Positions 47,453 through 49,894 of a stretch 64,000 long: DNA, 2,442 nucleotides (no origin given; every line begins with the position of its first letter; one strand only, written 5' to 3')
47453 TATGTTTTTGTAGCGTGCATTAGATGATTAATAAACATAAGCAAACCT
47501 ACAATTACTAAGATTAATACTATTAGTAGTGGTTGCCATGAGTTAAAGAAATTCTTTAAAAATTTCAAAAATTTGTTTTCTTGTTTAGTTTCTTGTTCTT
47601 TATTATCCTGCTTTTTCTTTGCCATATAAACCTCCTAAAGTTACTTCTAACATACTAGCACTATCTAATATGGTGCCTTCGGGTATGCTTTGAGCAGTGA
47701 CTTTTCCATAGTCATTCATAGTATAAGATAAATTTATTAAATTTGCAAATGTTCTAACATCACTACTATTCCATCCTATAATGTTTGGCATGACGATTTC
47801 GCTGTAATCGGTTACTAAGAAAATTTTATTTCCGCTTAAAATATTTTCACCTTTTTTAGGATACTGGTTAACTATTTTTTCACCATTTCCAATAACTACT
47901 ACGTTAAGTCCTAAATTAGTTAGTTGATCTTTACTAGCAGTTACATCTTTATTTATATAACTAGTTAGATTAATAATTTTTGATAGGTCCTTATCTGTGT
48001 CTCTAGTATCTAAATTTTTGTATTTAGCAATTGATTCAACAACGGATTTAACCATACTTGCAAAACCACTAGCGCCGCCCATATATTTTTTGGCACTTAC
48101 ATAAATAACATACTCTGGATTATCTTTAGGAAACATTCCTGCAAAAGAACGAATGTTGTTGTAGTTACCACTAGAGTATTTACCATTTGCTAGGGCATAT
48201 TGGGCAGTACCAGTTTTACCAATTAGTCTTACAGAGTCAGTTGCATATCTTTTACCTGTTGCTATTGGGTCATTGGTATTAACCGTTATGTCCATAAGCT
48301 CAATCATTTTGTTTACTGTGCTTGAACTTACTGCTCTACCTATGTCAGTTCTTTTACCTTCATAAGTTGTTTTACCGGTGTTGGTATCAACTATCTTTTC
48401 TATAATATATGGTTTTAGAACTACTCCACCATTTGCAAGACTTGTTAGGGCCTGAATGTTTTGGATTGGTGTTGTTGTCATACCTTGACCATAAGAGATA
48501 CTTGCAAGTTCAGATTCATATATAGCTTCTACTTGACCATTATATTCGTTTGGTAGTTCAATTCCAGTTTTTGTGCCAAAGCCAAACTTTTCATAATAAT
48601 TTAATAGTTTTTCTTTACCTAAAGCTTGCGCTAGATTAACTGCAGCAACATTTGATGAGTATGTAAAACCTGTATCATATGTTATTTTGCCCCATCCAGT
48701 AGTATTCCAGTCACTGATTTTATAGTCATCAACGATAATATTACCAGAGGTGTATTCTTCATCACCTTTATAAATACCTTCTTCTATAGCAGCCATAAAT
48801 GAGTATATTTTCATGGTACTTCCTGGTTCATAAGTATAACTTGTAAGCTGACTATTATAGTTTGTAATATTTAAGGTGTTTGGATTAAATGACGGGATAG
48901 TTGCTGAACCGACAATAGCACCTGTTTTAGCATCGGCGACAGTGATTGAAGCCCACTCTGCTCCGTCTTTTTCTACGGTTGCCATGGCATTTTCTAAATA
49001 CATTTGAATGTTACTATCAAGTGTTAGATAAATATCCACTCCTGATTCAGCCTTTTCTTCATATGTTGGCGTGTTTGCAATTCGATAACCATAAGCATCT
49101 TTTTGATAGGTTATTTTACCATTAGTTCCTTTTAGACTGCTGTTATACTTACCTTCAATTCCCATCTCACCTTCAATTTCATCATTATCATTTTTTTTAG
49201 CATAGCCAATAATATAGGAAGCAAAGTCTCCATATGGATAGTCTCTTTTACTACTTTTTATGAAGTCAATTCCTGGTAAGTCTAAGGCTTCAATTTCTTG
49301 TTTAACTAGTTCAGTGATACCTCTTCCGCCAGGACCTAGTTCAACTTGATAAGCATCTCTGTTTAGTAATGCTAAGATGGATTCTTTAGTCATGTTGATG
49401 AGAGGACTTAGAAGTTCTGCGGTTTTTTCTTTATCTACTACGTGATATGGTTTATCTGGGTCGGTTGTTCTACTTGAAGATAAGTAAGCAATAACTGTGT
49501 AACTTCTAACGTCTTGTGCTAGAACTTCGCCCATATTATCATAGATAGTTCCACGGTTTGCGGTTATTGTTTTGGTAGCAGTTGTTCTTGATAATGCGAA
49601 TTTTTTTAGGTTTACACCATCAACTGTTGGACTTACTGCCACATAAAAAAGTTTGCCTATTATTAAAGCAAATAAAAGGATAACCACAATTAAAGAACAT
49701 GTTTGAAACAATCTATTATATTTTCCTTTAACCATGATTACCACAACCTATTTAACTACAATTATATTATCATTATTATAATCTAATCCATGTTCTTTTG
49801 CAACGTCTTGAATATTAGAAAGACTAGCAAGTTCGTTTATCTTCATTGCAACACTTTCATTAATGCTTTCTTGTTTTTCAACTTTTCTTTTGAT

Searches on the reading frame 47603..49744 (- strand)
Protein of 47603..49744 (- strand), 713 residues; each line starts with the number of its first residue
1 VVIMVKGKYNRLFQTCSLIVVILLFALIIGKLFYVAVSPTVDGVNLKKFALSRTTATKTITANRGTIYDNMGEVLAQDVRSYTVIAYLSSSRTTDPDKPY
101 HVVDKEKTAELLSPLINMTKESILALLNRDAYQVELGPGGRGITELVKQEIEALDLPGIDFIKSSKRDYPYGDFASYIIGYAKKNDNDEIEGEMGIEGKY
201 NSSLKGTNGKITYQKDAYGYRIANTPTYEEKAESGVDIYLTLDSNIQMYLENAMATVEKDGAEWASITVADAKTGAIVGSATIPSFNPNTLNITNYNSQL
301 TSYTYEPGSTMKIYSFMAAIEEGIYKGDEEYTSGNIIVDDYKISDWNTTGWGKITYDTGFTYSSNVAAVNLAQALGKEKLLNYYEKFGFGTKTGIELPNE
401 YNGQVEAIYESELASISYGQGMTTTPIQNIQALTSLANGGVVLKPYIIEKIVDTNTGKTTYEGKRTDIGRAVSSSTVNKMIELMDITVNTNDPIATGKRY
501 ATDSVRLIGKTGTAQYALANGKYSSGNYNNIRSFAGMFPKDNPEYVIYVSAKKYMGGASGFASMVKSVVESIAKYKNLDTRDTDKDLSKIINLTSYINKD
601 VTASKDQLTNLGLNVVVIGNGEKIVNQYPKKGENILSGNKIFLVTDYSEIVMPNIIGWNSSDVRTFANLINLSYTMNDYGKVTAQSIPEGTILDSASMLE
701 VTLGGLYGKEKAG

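Call 46: search_protein_families(library=pfam, proteins=[window:47603-49744:-], max_evalue=0.00001)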
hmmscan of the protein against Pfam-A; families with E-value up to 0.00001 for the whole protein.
window:47603-49744:- (713 aa): 3 families
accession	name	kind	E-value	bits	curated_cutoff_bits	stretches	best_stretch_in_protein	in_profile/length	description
PF00905.27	Transpeptidase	-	1e-68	232.2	22.1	1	266-551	2-278/299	Penicillin binding protein transpeptidase domain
PF03717.20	PBP_dimer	-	8.5e-25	88.6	24.4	1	60-224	2-178/180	Penicillin-binding Protein dimerisation domain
PF03793.24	PASTA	-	4.6e-16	59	23.2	1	595-645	5-62/64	PASTA domain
